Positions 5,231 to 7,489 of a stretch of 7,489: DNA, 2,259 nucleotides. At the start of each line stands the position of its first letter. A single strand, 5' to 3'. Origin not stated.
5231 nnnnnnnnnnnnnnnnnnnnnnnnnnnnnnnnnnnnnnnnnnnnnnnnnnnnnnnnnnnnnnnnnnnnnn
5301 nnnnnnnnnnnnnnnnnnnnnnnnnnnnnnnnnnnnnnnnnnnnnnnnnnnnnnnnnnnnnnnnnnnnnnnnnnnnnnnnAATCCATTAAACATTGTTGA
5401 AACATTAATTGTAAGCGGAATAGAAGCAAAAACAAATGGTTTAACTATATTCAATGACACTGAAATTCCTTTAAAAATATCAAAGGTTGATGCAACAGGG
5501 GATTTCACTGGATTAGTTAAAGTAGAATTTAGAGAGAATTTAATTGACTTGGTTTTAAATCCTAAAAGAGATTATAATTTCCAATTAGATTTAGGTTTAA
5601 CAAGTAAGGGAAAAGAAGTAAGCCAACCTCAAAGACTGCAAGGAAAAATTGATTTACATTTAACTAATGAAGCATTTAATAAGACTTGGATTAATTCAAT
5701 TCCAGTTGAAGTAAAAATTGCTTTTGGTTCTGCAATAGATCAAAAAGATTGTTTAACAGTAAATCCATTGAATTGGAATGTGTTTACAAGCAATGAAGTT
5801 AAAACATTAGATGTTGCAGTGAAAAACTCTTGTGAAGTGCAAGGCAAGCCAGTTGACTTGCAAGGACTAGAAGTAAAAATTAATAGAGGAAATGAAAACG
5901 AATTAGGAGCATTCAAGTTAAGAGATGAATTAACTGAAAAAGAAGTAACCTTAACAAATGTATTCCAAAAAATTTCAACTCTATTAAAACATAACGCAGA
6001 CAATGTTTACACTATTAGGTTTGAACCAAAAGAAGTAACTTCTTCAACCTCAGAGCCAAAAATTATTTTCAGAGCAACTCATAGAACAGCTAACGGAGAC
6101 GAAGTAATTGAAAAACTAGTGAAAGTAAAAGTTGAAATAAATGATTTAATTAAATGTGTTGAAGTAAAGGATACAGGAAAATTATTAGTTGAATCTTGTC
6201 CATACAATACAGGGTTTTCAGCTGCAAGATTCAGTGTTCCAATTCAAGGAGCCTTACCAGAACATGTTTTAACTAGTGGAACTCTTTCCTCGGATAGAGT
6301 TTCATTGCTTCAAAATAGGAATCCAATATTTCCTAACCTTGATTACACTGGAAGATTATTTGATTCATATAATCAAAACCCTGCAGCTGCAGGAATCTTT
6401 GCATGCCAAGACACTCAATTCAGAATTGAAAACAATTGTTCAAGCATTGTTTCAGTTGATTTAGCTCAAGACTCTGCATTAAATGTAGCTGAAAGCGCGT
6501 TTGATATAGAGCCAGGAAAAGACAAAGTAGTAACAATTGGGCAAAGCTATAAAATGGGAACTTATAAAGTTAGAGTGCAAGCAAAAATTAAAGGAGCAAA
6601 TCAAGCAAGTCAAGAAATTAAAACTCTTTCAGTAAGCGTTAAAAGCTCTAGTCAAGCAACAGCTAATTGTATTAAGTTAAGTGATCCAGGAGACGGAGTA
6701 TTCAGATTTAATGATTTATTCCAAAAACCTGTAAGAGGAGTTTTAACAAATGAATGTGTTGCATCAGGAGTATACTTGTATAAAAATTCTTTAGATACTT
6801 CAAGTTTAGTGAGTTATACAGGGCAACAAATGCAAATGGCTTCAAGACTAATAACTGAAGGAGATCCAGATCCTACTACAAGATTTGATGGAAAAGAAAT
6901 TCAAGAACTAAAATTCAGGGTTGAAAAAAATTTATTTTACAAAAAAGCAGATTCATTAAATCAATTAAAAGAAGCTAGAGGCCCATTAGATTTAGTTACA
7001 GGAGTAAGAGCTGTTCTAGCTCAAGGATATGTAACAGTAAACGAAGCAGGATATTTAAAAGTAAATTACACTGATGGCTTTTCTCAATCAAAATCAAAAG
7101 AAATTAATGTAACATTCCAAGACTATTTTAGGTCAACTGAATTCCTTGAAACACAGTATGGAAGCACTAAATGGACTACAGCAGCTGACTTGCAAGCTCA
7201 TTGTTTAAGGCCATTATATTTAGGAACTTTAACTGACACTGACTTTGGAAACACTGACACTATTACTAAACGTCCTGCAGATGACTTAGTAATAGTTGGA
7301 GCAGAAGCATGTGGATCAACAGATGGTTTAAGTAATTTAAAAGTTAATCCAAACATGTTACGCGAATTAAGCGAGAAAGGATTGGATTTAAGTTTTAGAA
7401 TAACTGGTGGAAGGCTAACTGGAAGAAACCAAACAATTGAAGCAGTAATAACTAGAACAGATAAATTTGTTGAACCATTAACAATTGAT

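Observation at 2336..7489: Giant ORF of at least 1,718 codons that the ORF track does not list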

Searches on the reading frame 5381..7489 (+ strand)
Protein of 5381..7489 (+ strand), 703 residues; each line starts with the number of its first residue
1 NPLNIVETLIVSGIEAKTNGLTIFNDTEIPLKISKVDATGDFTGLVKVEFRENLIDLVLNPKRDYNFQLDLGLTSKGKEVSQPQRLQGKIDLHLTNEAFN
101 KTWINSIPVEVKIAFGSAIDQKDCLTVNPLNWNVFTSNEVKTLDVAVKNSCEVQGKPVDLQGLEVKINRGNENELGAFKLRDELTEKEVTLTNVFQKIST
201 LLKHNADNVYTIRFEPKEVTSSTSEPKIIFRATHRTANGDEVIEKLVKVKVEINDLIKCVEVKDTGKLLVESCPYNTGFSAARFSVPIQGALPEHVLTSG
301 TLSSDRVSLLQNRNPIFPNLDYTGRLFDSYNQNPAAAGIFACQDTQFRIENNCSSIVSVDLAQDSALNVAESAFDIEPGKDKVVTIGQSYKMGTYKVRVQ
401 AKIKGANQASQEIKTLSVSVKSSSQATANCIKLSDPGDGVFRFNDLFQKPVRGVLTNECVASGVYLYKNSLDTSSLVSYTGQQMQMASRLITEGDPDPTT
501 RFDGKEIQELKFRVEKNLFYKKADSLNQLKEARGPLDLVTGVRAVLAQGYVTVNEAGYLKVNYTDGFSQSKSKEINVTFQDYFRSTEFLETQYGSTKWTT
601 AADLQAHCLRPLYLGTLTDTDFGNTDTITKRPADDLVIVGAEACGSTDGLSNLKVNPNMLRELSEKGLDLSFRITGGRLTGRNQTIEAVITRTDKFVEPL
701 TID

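Call 69: predict_structure(alignment_id=A7)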
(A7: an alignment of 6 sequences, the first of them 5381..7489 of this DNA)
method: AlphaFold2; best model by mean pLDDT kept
length: 703 residues; sequences in the alignment: 6
mean_pLDDT: 66.1   pTM: 0.42
mean pLDDT of the five models: 66.1, 65.1, 65.0, 64.6, 60.2
residues with pLDDT >= 90: 130; 70-90: 237; 50-70: 117; < 50: 219
segments of 3 or more residues with pLDDT < 50: 274-341, 424-426, 445-447, 478-487, 501-503, 518-526, 533-535, 582-589, 591-593, 599-601, 605-642, 646-703
pLDDT, mean of each block of 10 residues (from residue 1): 87 73 90 91 86 90 91 83 88 90 92 85 87 83 92 83 86 79 81 88 84 87 89 84 91 83 75 43 26 30 30 28 32 36 78 89 79 90 80 82 80 87 54 77 59 77 61 52 45 55 62 60 48 50 52 61 62 73 48 51 47 29 30 29 45 35 41 42 42 40 28
secondary structure, 60 per line:
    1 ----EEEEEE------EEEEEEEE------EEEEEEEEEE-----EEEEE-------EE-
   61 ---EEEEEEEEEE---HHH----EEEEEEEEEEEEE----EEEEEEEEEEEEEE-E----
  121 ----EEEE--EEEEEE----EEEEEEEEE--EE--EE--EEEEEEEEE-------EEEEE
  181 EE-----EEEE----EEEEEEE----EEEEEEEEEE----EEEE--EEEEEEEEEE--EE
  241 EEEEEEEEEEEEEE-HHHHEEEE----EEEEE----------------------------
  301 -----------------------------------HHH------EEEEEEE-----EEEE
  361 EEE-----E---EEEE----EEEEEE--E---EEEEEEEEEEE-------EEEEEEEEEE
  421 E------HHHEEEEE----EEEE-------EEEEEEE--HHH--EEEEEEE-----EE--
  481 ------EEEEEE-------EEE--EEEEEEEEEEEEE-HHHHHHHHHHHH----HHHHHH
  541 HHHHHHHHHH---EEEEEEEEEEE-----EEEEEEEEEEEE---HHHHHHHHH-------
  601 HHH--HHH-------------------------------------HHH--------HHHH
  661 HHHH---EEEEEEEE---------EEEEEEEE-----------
elements in order (helices of 4 or more, strands of 3 or more residues): E5-10 E17-24 E31-40 E46-50 E64-73 E84-96 E101-114 E125-128 E131-136 E141-149 E160-168 E176-182 E188-191 E196-202 E207-216 E221-224 E227-236 E239-254 H256-259 E260-263 E268-272 E345-351 E357-363 E373-376 E381-386 E393-403 E411-421 E431-435 E440-443 E451-457 E465-471 E487-492 E500-502 E505-517 H519-530 H535-550 E554-564 E570-581 H585-593 H657-664 E668-675 E685-692

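Call 74: fold_search(model_id=the predicted structure, library=pdb)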
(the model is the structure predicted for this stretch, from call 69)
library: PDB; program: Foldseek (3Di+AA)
matches with E <= 10: 1755; with E <= 0.001: 385
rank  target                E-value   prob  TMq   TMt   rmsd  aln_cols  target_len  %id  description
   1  7sqc_T1               6.6e-16  1.00  0.20  0.23  16.6       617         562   10  Ciliary C1 central pair apparatus isolated from Chlamydomonas reinhardtii (released 2022-04-13)
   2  7sqc_O0               2.0e-15  1.00  0.20  0.14  16.3       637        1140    9  Ciliary C1 central pair apparatus isolated from Chlamydomonas reinhardtii (released 2022-04-13)
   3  9ijj_C                4.2e-15  1.00  0.15  0.12  22.6       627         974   10  In situ structure of the central apparatus in mouse sperm axoneme. (released 2025-06-04)
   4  7som_D                8.1e-15  1.00  0.25  0.14  14.9       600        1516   11  Ciliary C2 central pair apparatus isolated from Chlamydomonas reinhardtii (released 2022-04-13)
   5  7sqc_F1               1.6e-14  1.00  0.26  0.34  13.3       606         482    9  Ciliary C1 central pair apparatus isolated from Chlamydomonas reinhardtii (released 2022-04-13)
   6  9ijj_4I               1.9e-14  1.00  0.20  0.06  19.5       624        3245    8  In situ structure of the central apparatus in mouse sperm axoneme. (released 2025-06-04)
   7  9ijj_h                2.6e-14  1.00  0.19  0.12  19.2       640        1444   11  In situ structure of the central apparatus in mouse sperm axoneme. (released 2025-06-04)
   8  7sqc_F0               2.7e-14  1.00  0.18  0.31  13.8       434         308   10  Ciliary C1 central pair apparatus isolated from Chlamydomonas reinhardtii (released 2022-04-13)
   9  9ijj_E                2.9e-14  1.00  0.16  0.20  21.6       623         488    9  In situ structure of the central apparatus in mouse sperm axoneme. (released 2025-06-04)
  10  7sqc_2B               3.7e-14  1.00  0.25  0.24  12.1       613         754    9  Ciliary C1 central pair apparatus isolated from Chlamydomonas reinhardtii (released 2022-04-13)
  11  7sqc_2A               9.8e-14  1.00  0.22  0.21  12.9       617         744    9  Ciliary C1 central pair apparatus isolated from Chlamydomonas reinhardtii (released 2022-04-13)
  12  9ijj_4K               1.2e-13  1.00  0.16  0.23  17.1       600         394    9  In situ structure of the central apparatus in mouse sperm axoneme. (released 2025-06-04)
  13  7sqc_T2               2.2e-13  1.00  0.16  0.19  18.0       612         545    8  Ciliary C1 central pair apparatus isolated from Chlamydomonas reinhardtii (released 2022-04-13)
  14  9ijj_O                3.0e-13  1.00  0.23  0.16  17.2       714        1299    8  In situ structure of the central apparatus in mouse sperm axoneme. (released 2025-06-04)
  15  7sqc_T0               5.9e-13  1.00  0.15  0.18  17.9       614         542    9  Ciliary C1 central pair apparatus isolated from Chlamydomonas reinhardtii (released 2022-04-13)
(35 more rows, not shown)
